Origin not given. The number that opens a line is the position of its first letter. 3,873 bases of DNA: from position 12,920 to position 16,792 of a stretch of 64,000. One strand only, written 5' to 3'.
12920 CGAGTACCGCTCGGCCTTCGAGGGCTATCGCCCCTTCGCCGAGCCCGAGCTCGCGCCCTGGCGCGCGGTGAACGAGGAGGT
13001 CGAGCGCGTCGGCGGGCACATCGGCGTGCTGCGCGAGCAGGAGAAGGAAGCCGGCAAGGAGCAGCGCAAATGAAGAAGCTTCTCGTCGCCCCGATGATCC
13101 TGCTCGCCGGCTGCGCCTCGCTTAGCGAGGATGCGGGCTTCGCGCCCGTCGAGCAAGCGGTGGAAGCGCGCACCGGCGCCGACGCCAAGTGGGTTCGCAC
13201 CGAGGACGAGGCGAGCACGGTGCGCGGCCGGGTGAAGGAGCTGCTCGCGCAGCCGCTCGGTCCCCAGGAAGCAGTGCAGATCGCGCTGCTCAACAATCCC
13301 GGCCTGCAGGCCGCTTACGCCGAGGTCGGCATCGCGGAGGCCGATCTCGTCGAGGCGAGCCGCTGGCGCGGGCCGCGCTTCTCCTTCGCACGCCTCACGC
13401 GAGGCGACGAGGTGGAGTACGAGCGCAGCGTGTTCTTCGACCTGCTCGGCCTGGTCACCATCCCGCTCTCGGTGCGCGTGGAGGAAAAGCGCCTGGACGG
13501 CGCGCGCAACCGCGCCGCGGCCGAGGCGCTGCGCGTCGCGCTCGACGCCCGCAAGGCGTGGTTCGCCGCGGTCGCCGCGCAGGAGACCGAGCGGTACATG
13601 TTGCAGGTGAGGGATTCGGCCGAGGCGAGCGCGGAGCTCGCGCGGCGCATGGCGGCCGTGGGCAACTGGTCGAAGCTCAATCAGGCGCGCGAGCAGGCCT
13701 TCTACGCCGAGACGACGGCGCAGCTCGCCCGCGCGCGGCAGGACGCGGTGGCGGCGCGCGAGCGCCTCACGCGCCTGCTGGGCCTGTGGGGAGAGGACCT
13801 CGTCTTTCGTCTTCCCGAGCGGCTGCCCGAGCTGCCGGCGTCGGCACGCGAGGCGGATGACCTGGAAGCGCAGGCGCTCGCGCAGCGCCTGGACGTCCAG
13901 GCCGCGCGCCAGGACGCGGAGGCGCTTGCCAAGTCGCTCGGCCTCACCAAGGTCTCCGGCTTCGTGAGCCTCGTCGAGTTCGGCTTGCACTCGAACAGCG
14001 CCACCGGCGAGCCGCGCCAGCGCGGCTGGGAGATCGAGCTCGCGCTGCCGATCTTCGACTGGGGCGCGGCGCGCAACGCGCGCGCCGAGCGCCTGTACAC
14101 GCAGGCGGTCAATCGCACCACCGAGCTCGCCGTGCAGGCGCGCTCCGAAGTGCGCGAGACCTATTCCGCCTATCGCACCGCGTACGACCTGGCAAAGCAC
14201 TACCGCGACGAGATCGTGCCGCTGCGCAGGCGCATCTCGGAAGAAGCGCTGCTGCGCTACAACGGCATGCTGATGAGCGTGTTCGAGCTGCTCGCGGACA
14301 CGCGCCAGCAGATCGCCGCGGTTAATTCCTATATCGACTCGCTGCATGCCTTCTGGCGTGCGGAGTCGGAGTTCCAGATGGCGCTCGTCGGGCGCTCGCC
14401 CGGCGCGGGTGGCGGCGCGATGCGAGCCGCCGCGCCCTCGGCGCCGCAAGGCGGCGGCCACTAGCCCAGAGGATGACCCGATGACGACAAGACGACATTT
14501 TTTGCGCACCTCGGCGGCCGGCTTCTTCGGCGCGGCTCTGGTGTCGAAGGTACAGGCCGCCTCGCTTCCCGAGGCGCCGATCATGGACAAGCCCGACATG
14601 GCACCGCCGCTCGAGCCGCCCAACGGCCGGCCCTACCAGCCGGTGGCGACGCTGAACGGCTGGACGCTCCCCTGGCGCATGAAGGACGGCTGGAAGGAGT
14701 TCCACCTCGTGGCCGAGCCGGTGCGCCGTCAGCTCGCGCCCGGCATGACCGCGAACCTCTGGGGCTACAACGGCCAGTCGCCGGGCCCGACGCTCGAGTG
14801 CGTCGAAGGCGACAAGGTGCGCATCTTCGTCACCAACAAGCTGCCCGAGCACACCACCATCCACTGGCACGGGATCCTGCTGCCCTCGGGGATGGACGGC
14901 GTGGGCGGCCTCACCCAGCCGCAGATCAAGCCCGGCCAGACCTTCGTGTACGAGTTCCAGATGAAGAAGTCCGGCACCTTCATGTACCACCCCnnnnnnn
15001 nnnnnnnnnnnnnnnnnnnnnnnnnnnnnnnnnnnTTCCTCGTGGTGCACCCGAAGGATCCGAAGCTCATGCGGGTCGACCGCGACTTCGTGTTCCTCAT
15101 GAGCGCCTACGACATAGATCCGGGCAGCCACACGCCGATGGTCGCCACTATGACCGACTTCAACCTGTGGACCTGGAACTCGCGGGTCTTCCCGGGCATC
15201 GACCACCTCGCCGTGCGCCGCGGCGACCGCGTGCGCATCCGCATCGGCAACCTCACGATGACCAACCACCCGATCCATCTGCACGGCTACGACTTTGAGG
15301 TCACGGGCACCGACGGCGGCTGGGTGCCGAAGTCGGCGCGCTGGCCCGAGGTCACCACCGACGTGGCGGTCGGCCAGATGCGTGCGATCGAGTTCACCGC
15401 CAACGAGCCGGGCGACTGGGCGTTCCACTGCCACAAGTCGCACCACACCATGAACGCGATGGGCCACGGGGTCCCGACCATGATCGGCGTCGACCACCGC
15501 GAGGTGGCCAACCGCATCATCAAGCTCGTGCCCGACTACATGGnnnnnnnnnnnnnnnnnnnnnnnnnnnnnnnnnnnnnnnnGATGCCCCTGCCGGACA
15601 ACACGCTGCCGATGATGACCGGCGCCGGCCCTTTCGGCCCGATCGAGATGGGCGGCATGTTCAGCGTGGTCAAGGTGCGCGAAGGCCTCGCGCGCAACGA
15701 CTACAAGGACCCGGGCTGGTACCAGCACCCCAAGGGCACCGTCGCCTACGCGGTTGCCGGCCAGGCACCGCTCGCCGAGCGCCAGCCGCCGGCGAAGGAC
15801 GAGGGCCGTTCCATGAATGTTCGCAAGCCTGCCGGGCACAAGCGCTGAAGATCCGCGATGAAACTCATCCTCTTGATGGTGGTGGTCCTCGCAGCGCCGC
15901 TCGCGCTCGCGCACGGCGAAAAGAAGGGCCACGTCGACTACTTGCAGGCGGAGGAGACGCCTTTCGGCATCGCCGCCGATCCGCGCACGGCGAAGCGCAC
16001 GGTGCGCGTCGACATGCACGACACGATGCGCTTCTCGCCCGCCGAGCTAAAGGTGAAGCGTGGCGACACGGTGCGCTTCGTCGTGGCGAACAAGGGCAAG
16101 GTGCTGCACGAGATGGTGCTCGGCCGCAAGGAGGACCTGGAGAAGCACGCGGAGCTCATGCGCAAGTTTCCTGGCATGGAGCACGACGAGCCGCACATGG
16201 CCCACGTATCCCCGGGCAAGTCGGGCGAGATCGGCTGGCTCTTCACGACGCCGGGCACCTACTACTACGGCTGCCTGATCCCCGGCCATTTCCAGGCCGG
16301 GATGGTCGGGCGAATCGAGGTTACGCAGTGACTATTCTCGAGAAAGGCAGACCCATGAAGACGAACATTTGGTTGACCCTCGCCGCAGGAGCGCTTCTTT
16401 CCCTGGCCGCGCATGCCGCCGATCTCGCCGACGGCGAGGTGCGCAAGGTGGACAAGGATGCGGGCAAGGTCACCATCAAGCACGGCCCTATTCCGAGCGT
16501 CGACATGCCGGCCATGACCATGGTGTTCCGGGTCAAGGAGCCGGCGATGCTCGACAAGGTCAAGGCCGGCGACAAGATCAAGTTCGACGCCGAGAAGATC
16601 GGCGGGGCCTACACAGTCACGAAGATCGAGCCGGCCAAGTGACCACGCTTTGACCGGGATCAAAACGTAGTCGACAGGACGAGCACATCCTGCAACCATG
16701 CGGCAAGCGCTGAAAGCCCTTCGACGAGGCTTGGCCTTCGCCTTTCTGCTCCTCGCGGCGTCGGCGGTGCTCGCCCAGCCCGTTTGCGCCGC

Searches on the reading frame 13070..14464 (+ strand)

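Call 36: search_protein_families(library=pfam, proteins=[window:13070-14464:+], max_evalue=0.001)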
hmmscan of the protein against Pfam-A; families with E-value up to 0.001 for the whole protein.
window:13070-14464:+ (464 aa): 1 family
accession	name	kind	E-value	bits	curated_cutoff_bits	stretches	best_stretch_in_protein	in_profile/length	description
PF02321.23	OEP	-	8e-23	81.6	22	2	65-238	1-187/187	Outer membrane efflux protein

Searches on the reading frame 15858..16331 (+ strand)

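Call 37: search_protein_families(library=pfam, proteins=[window:15858-16331:+], max_evalue=0.001)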
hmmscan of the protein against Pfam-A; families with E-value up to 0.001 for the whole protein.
window:15858-16331:+ (157 aa): 2 families
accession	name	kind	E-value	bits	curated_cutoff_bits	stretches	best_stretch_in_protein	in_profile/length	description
PF00127.26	Copper-bind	-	4.1e-10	40.4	21.2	1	49-155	5-98/99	Copper binding proteins, plastocyanin/azurin family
PF13473.12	Cupredoxin_1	-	1.8e-05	25.1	27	1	43-100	17-70/104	Cupredoxin-like domain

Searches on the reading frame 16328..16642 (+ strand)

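Call 37: search_protein_families(library=pfam, proteins=[window:16328-16642:+], max_evalue=0.001)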
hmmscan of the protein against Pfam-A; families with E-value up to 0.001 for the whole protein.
window:16328-16642:+ (104 aa): 1 family
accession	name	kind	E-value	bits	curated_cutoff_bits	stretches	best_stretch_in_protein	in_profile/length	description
PF11604.15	CusF_Ec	-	2.4e-31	107.8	27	1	33-102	3-72/72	Copper binding periplasmic protein CusF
